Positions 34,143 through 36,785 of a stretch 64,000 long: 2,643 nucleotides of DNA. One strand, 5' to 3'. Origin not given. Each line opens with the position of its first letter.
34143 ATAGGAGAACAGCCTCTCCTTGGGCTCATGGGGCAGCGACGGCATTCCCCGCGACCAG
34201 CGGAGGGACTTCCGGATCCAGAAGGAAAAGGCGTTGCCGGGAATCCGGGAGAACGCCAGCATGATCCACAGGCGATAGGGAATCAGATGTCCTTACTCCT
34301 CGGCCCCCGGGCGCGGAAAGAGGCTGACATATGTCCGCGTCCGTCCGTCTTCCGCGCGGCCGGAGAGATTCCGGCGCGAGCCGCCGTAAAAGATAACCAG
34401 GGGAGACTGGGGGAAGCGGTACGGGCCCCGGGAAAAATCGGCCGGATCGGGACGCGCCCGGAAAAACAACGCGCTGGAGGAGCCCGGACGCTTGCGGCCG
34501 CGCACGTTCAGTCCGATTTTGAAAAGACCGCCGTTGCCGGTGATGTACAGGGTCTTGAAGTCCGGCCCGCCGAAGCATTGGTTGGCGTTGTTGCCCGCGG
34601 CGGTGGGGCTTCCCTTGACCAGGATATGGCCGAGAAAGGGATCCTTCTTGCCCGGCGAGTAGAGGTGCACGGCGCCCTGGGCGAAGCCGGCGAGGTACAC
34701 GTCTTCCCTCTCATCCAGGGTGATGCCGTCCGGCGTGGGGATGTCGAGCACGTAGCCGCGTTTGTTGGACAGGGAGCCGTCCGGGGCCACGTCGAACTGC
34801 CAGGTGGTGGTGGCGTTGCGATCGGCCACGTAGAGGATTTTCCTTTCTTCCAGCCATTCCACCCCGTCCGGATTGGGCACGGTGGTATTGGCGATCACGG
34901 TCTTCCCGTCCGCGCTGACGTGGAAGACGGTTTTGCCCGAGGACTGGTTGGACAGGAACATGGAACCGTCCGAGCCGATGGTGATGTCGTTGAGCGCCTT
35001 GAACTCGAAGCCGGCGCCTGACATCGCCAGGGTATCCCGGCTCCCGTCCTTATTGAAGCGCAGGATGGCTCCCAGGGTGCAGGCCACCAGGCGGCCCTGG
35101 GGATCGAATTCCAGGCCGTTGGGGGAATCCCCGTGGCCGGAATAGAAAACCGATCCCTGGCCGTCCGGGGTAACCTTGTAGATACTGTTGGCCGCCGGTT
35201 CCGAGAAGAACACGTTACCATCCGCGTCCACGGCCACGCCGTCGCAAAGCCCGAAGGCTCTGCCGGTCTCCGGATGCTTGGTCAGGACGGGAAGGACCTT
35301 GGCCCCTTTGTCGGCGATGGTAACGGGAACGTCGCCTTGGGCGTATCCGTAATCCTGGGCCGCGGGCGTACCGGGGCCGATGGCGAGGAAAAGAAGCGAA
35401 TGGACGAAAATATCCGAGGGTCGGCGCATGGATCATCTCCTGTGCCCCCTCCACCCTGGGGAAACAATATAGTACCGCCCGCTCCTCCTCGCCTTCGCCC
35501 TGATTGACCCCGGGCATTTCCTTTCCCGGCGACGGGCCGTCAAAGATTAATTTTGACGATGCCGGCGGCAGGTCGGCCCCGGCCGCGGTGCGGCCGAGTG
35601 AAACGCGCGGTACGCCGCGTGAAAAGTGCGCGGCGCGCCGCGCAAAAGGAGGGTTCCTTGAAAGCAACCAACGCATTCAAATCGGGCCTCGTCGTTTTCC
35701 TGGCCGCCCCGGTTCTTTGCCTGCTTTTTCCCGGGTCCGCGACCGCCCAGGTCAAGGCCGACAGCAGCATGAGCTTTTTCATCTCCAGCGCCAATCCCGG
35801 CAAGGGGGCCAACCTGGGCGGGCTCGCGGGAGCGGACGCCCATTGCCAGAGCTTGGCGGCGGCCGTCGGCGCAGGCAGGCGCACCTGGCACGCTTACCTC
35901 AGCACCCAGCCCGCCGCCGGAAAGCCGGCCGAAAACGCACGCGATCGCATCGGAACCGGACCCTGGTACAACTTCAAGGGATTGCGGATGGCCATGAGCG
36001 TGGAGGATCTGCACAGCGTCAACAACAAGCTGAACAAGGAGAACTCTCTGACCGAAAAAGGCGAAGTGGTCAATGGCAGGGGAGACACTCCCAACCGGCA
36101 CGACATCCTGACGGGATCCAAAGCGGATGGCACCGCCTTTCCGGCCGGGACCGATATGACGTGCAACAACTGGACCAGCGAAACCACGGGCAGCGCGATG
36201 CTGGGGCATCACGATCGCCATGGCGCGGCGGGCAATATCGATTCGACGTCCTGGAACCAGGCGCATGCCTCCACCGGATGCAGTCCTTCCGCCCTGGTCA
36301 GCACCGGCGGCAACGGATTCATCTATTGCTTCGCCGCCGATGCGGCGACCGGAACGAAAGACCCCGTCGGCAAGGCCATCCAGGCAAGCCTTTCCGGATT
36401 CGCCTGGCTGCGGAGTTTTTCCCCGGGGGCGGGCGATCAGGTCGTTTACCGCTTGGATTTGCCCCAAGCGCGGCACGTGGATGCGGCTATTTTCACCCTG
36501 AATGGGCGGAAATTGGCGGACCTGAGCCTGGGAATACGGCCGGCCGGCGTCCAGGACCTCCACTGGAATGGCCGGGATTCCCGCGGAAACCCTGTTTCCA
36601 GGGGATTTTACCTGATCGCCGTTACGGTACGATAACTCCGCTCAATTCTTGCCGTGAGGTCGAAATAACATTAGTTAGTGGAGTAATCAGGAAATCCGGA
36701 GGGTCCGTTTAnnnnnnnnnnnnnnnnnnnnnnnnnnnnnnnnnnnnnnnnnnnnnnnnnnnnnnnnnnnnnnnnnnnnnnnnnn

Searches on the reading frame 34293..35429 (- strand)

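Call 24: search_protein_families(library=pfam, proteins=[window:34293-35429:-], max_evalue=0.0001)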
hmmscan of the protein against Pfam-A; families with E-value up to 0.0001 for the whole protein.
window:34293-35429:- (378 aa): 1 family
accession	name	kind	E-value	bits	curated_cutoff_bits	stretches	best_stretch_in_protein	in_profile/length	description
PF08450.18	SGL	-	2.2e-26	93.4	26.3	1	67-297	8-243/246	SMP-30/Gluconolactonase/LRE-like region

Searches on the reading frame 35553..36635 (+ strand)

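Call 24: search_protein_families(library=pfam, proteins=[window:35553-36635:+], max_evalue=0.0001)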
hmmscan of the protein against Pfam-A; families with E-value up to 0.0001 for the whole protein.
window:35553-36635:+ (360 aa): 2 families
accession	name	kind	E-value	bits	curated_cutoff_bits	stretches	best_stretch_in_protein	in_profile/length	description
PF13860.13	FlgD_ig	-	6.6e-07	29.7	27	1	306-358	22-74/79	FlgD Ig-like domain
PF07588.17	DUF1554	-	3.6e-05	24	27.5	0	85-119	5-39/136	Protein of unknown function (DUF1554)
